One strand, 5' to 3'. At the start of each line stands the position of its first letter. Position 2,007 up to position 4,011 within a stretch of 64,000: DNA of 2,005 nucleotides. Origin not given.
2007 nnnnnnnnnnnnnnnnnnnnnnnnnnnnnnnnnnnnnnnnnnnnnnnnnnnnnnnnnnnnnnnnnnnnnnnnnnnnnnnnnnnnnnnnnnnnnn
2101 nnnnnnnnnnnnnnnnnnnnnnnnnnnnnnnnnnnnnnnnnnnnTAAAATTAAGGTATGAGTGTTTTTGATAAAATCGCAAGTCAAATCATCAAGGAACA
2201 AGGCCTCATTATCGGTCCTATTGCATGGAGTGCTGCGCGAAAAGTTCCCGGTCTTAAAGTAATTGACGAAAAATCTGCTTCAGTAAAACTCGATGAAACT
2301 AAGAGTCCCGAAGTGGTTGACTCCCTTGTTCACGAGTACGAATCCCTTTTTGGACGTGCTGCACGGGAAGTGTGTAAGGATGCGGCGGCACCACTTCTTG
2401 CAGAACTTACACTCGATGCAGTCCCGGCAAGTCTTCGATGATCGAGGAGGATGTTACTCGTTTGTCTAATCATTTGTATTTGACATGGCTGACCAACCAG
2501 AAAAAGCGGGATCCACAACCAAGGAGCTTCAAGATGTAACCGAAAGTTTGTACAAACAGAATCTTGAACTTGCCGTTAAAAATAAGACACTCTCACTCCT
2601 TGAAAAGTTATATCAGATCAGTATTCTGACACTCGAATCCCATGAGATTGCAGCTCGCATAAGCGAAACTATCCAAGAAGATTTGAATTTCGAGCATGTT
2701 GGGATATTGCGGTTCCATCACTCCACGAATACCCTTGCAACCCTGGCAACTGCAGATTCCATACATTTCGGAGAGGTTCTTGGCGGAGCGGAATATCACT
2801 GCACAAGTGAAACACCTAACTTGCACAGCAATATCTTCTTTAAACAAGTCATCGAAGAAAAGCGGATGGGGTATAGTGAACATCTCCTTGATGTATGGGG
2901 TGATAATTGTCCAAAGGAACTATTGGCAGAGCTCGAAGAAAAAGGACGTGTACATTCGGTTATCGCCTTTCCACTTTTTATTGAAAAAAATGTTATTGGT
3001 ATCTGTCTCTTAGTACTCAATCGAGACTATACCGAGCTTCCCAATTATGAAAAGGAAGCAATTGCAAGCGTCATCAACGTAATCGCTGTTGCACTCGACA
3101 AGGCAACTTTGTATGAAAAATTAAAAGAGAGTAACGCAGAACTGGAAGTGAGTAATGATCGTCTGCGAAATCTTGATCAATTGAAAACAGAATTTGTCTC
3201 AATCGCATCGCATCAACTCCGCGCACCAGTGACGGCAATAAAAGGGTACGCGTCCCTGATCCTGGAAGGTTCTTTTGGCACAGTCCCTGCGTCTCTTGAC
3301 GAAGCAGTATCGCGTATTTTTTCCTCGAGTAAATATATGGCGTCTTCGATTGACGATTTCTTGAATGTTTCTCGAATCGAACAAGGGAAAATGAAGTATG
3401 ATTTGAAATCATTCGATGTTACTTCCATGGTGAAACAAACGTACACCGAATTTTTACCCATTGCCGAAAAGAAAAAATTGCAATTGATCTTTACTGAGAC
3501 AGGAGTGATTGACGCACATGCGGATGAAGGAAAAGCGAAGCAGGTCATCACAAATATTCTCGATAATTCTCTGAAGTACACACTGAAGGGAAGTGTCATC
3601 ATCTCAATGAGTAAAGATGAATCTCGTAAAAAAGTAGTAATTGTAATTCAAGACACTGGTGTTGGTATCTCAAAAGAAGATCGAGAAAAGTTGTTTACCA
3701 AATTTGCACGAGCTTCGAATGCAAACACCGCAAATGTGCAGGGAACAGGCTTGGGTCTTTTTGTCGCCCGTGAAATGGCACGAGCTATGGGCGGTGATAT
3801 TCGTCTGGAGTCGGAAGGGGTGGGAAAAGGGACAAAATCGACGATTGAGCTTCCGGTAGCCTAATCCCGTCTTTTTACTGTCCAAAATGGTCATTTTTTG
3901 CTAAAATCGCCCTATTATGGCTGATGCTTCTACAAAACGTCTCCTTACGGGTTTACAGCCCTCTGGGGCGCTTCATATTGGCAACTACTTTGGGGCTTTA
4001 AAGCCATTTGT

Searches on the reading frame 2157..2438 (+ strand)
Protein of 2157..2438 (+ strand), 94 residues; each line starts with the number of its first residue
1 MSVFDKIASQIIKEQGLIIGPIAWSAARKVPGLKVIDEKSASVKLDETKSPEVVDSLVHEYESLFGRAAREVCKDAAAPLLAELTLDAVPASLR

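Call 3: search_protein_families(library=pfam, proteins=[window:2157-2438:+], max_evalue=1)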
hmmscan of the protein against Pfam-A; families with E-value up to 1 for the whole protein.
window:2157-2438:+ (94 aa): 1 family
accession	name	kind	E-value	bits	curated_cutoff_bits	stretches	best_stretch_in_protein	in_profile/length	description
PF17871.7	AAA_lid_9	-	0.14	12.5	22.8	1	34-65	51-82/104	AAA lid domain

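Call 4: search_protein_families(library=ncbifam, proteins=[window:2157-2438:+], max_evalue=1)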
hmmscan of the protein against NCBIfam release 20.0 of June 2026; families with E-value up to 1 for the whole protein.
window:2157-2438:+ (94 aa): 0 families

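Call 48: search_protein_families(library=ncbifam, proteins=[L088:4094-5197:+, L088:5193-6005:+, L088:3115-4077:+, L088:7163-9178:+], max_evalue=0.01)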
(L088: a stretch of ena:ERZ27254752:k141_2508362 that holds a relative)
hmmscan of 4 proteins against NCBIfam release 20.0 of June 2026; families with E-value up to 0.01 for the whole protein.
L088:4094-5197:+ (368 aa): 7 families
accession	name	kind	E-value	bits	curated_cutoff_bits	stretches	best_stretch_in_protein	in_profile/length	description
TIGR01048.1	lysA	equivalog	6.2e-53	179.8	297.9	1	7-366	16-393/417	diaminopimelate decarboxylase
NF006515.0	PRK08961.1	equivalog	4.6e-33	114.2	802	1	8-359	496-850/861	bifunctional aspartate kinase/diaminopimelate decarboxylase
TIGR03099.1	dCO2ase_PEP1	hypoth_equivalog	7.7e-30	104.3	478.45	1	12-356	21-384/398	pyridoxal-dependent decarboxylase, exosortase A system-associated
NF041039.1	FslC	exception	1.3e-12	47.3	500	1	43-354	59-390/418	rhizoferrin biosystnesis N-citrylornithine decarboxylase FslC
NF052544.1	OrLyDeCDokD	equivalog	4.4e-11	42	700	1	7-350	33-419/461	ornithine/lysine decarboxylase DokD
TIGR01047.1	nspC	equivalog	7.9e-11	41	409.05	1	168-366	158-357/380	carboxynorspermidine decarboxylase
NF003763.0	PRK05354.1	equivalog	1.2e-06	27.4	369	1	42-277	100-364/636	biosynthetic arginine decarboxylase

L088:5193-6005:+ (271 aa): 2 families
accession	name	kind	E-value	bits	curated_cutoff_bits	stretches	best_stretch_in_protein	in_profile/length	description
NF041360.1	GntF_guanitoxin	equivalog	2.2e-31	108.9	60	1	30-255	25-262/273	guanitoxin biosynthesis pre-guanitoxin forming N-methyltransferase GntF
NF040568.1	SCO2525_fam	equivalog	4.1e-18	65.7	240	1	23-268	6-242/242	SCO2525 family SAM-dependent methyltransferase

L088:3115-4077:+ (321 aa): 0 families

L088:7163-9178:+ (672 aa): 84 families (the best 25 are shown)
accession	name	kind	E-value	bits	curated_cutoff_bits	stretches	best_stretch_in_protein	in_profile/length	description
NF046044.1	PnpS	equivalog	3.9e-66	223.7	400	1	294-668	27-388/390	two-component system histidine kinase PnpS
NF033092.0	HK_WalK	equivalog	1.5e-65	221.9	725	1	308-669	244-592/594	cell wall metabolism sensor histidine kinase WalK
TIGR02966.1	phoR_proteo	equivalog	2.7e-61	207.4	334.2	1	319-668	3-332/333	phosphate regulon sensor histidine kinase PhoR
NF047874.1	MASE3_PAS_HK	subfamily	4.2e-52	177.8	560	1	111-668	76-622/655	MASE3 domain-containing sensor histidine kinase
NF045911.1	TCSHisKinNblS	equivalog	1.6e-51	175.4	1000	1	312-670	255-619/621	two-component system sensor histidine kinase NblS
TIGR02956.1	TMAO_torS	equivalog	6.9e-48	163.4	676.5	1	441-669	459-680/967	TMAO reductase system sensor histidine kinase/response regulator TorS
NF033093.1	HK_VicK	exception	3.7e-45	154.4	680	1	294-666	66-430/448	cell wall metabolism sensor histidine kinase VicK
NF008302.0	PRK11091.1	equivalog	3.3e-42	144.6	838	1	441-671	278-505/779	aerobic respiration two-component sensor histidine kinase ArcB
NF033091.0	HK_VanS_ACDEFG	equivalog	5.7e-42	143.8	400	1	415-657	42-282/293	vancomycin resistance histidine kinase VanS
NF008318.0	PRK11107.1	equivalog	4.9e-41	140.7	890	1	441-670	288-517/920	two-component sensor histidine kinase BarA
NF008468.0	PRK11360.1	equivalog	5.7e-41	140.6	646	1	303-668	249-605/616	two-component system sensor histidine kinase AtoS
NF006800.0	PRK09303.1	equivalog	3e-39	135.1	342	1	444-669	149-375/383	histidine kinase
NF008235.0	PRK11006.1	equivalog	5.8e-39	134.2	390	1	329-669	105-421/431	phosphate regulon sensor histidine kinase PhoR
NF041880.1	EPS_EpsF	equivalog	1.2e-38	132.9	900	1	442-667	270-489/492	response regulator EpsF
NF011874.0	PRK15347.1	equivalog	2.9e-38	131.5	852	1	441-668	393-611/921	two component system sensor kinase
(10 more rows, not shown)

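Call 59: search_protein_families(library=pfam, proteins=[P0349, P0355, P0362, P0388, P0423, P0375, P0387, P0310, P0330, P0403], max_evalue=0.01)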
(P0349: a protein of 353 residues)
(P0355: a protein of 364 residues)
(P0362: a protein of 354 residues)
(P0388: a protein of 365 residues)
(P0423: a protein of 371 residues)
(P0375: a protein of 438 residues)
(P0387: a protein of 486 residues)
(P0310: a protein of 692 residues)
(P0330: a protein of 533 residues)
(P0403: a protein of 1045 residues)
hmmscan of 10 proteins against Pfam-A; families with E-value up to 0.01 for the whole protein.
P0349 (353 aa): 0 families

P0355 (364 aa): 0 families

P0362 (354 aa): 1 family
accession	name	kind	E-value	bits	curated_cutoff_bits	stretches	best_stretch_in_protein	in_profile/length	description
PF20647.2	DUF6808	-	0.0057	17.1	24.4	0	163-201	48-84/86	Domain of unknown function (DUF6808)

P0388 (365 aa): 0 families

P0423 (371 aa): 0 families

P0375 (438 aa): 0 families

P0387 (486 aa): 0 families

P0310 (692 aa): 2 families
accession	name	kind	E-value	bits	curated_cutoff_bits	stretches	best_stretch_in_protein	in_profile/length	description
PF00266.25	Aminotran_5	-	6.2e-43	147.6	21.5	1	212-562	1-349/371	Aminotransferase class-V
PF00155.27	Aminotran_1_2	-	0.0001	22.1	19.7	1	248-386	40-187/361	Aminotransferase class I and II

P0330 (533 aa): 1 family
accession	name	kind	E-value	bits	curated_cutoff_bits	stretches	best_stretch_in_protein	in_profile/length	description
PF01234.23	NNMT_PNMT_TEMT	-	4.4e-12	46.2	25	1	171-262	6-104/261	NNMT/PNMT/TEMT family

P0403 (1045 aa): 0 families

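Call 63: search_protein_families(library=pfam, proteins=[L170:1927-3012:+, L170:2-307:+, L105:6238-6720:+, L088:3115-4077:+, L088:7163-8100:+], max_evalue=5)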
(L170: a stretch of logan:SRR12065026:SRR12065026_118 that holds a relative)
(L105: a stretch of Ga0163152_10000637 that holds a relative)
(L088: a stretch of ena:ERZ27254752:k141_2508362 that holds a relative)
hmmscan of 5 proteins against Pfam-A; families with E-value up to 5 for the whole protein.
L170:1927-3012:+ (362 aa): 3 families
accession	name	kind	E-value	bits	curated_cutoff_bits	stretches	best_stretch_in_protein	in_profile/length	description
PF02784.22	Orn_Arg_deC_N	-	5.1e-53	180.4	23.4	1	24-261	2-247/247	Pyridoxal-dependent decarboxylase, pyridoxal binding domain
PF00278.28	Orn_DAP_Arg_deC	-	2.9e-12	47.1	23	1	190-349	5-95/95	Pyridoxal-dependent decarboxylase, C-terminal sheet domain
PF01168.26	Ala_racemase_N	-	1.5e-06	28.5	24.1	1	21-209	1-190/220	Alanine racemase, N-terminal domain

L170:2-307:+ (101 aa): 1 family
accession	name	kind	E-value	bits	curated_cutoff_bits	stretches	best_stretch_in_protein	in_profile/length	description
PF00482.28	T2SSF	-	7.6e-23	81.3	25.2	1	2-92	33-125/125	Type II secretion system (T2SS), protein F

L105:6238-6720:+ (161 aa): 2 families
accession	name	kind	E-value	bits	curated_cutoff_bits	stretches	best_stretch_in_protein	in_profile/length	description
PF08616.15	SPA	-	0.077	13.5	22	1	36-90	4-59/113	Stabilization of polarity axis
PF07136.16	DUF1385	-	1.5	8.5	22.1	1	36-82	42-88/227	Protein of unknown function (DUF1385)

L088:3115-4077:+ (321 aa): 2 families
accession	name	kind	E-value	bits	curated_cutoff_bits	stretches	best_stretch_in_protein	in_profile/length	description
PF15345.11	TMEM51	-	0.35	11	25.5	1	72-96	6-30/237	Transmembrane protein 51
PF03779.20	SPW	-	4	8.4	31.5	1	4-81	2-64/93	SPW repeat domain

L088:7163-8100:+ (312 aa): 1 family
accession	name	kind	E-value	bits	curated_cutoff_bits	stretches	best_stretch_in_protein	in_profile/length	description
PF01757.29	Acyl_transf_3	-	0.012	15.1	31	1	109-250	42-189/326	Acyltransferase domain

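Call 73: search_protein_families(library=pfam, proteins=[L090:4215-4574:+, L118:1815-2144:+, L133:6279-6611:+, L133:6666-7127:+, L118:2713-3102:-, L121:5650-7053:+, L121:4799-5644:+, L121:3309-4775:+, L133:4009-5232:+, L127:2672-3850:-], max_evalue=0.1)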
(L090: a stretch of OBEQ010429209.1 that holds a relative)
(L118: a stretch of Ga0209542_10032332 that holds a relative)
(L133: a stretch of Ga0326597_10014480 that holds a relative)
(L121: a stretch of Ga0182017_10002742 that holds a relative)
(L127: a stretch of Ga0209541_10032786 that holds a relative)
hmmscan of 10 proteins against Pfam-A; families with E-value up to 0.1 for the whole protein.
L090:4215-4574:+ (120 aa): 1 family
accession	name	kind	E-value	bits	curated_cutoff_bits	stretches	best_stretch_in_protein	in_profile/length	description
PF15420.11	Abhydrolase_9_N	-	0.088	13.3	27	0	42-97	18-74/208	Alpha/beta-hydrolase family N-terminus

L118:1815-2144:+ (110 aa): 1 family
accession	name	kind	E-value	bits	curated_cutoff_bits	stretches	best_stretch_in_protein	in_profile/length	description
PF20334.3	DUF6629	-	0.024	14.8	27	1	38-102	11-75/209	Family of unknown function (DUF6629)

L133:6279-6611:+ (111 aa): 0 families

L133:6666-7127:+ (154 aa): 1 family
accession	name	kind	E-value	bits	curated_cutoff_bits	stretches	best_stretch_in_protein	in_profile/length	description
PF02675.21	AdoMet_dc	-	5e-18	65.9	25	1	25-137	1-107/107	S-adenosylmethionine decarboxylase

L118:2713-3102:- (129 aa): 1 family
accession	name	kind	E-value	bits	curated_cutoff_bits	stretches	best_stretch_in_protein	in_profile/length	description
PF02675.21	AdoMet_dc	-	5.9e-14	52.8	25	1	20-129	2-107/107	S-adenosylmethionine decarboxylase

L121:5650-7053:+ (468 aa): 3 families
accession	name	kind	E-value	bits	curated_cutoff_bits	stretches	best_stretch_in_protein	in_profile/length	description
PF00171.27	Aldedh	-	1.5e-61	208.8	23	1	13-451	4-446/461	Aldehyde dehydrogenase family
PF05893.19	LuxC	-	5.8e-13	48.9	21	1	137-309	87-263/401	Acyl-CoA reductase (LuxC)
PF18972.5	Wheel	-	0.056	14.2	27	0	238-297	56-110/114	Cns1/TTC4 Wheel domain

L121:4799-5644:+ (282 aa): 6 families
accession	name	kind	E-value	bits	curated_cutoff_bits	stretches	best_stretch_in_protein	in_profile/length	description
PF00892.27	EamA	-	1.4e-32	113.3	28.2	2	2-130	3-134/135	EamA-like transporter family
PF05653.20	Mg_trans_NIPA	-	5.8e-08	32.7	26.2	1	228-279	68-119/295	Magnesium transporter NIPA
PF10639.15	TMEM234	-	1.8e-06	28.4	30.1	1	7-129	2-112/113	Putative transmembrane family 234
PF06027.18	SLC35F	-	0.002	18.2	21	1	45-278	53-296/299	Solute carrier family 35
PF03151.22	TPT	-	0.0021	17.9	30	0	177-278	185-289/291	Triose-phosphate Transporter family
PF20189.3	DUF6552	-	0.084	13.7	27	1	201-230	11-40/78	Family of unknown function (DUF6552)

L121:3309-4775:+ (489 aa): 2 families
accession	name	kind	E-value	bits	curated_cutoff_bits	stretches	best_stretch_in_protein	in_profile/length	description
PF01921.24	tRNA-synt_1f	-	1.2e-42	146.6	27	1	12-280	6-271/360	tRNA synthetases class I (K)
PF24408.1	wHTH-Calcineurin_assc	-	0.097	13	27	0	423-446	10-35/56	wHTH-Calcineurin_assc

L133:4009-5232:+ (408 aa): 1 family
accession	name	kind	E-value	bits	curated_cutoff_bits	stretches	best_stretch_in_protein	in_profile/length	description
PF01941.24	AdoMet_Synthase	-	5.1e-91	305.9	27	1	14-404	15-395/395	S-adenosylmethionine synthetase (AdoMet synthetase)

L127:2672-3850:- (392 aa): 2 families
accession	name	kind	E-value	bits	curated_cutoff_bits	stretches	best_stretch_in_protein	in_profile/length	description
PF04055.27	Radical_SAM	-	7e-17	62.5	29.5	1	43-204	2-165/166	Radical SAM superfamily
PF13353.11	Fer4_12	-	0.0011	19.7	22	1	46-166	13-131/137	4Fe-4S single cluster domain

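Call 79: search_solved_structures(query=window:2157-2438:+, max_evalue=5)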
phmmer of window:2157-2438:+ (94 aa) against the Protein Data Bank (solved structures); distinct sequences matched with E-value up to 5: 0.

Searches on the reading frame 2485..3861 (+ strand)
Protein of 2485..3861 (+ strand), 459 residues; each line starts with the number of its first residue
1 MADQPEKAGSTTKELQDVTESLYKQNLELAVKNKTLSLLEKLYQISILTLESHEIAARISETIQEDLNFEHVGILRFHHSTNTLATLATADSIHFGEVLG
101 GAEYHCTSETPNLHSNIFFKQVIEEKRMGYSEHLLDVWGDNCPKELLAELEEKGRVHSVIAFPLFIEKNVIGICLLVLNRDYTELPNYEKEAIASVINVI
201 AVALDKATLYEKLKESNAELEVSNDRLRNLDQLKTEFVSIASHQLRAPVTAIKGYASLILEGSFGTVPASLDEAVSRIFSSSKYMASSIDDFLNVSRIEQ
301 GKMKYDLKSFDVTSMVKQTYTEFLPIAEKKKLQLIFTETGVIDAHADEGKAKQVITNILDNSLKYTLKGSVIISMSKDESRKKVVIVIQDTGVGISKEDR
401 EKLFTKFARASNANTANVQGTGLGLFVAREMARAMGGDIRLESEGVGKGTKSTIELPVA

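Call 3: search_protein_families(library=pfam, proteins=[window:2485-3861:+], max_evalue=1)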
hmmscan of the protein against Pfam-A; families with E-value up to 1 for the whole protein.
window:2485-3861:+ (459 aa): 5 families
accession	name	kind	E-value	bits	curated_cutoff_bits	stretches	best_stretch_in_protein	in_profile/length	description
PF02518.31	HATPase_c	-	2e-25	89.9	26.4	1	347-458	2-109/111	Histidine kinase-, DNA gyrase B-, and HSP90-like ATPase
PF00512.31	HisKA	-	3e-14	53.2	26.9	1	234-301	2-66/66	His Kinase A (phospho-acceptor) domain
PF13589.12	HATPase_c_3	-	1.6e-06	28.7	25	1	352-453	4-102/137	Histidine kinase-, DNA gyrase B-, and HSP90-like ATPase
PF13185.12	GAF_2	-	0.00042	21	28.6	1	51-205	3-136/136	GAF domain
PF01590.32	GAF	-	0.0058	17.6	22.4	1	53-204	3-133/133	GAF domain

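Call 4: search_protein_families(library=ncbifam, proteins=[window:2485-3861:+], max_evalue=1)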
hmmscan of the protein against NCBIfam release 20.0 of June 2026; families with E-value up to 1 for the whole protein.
window:2485-3861:+ (459 aa): 87 families (the best 25 are shown)
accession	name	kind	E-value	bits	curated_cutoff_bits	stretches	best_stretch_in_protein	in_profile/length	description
NF046044.1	PnpS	equivalog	3.6e-51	174.4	400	1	226-457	162-390/390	two-component system histidine kinase PnpS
NF038297.2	hybrid_HK_HrmK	equivalog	1.1e-43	149.8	725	1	188-458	189-457/607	hybrid histidine kinase/response regulator HrmK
NF033092.0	HK_WalK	equivalog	2.1e-42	145.5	725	1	229-458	367-594/594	cell wall metabolism sensor histidine kinase WalK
TIGR02966.1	phoR_proteo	equivalog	9.9e-41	139.8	334.2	1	226-454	106-331/333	phosphate regulon sensor histidine kinase PhoR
TIGR02956.1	TMAO_torS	equivalog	4.5e-39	134.3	676.5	1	211-458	441-682/967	TMAO reductase system sensor histidine kinase/response regulator TorS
NF045901.1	HisKinLetSLeg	equivalog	2.1e-37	128.6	1650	1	197-455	258-515/906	two-component system sensor histidine kinase LetS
NF041947.1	LuxQ_Vibrio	equivalog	4.5e-37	127.4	1200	1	196-458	438-696/843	quorum-sensing autoinducer 2 sensor kinase/phosphatase LuxQ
NF008318.0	PRK11107.1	equivalog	2.8e-36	125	890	1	210-455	269-515/920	two-component sensor histidine kinase BarA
NF008302.0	PRK11091.1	equivalog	3.4e-35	121.5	838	1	224-458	273-505/779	aerobic respiration two-component sensor histidine kinase ArcB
NF047874.1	MASE3_PAS_HK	subfamily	7.5e-35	120.8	560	1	214-458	382-625/655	MASE3 domain-containing sensor histidine kinase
NF008099.0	PRK10841.1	equivalog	4.4e-34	117.4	920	1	230-458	466-690/949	two-component system sensor histidine kinase RcsC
NF033091.0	HK_VanS_ACDEFG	equivalog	5.9e-34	117.5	400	1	207-445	47-283/293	vancomycin resistance histidine kinase VanS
NF011874.0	PRK15347.1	equivalog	1.2e-33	116.2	852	1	191-458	353-614/921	two component system sensor kinase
NF041832.1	near_NosP_CTERM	subfamily_domain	2.9e-33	115.4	400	1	233-459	6-226/370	NahK/ErcS family hybrid sensor histidine kinase/response regulator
NF041880.1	EPS_EpsF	equivalog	4.3e-33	114.5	900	1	226-453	266-486/492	response regulator EpsF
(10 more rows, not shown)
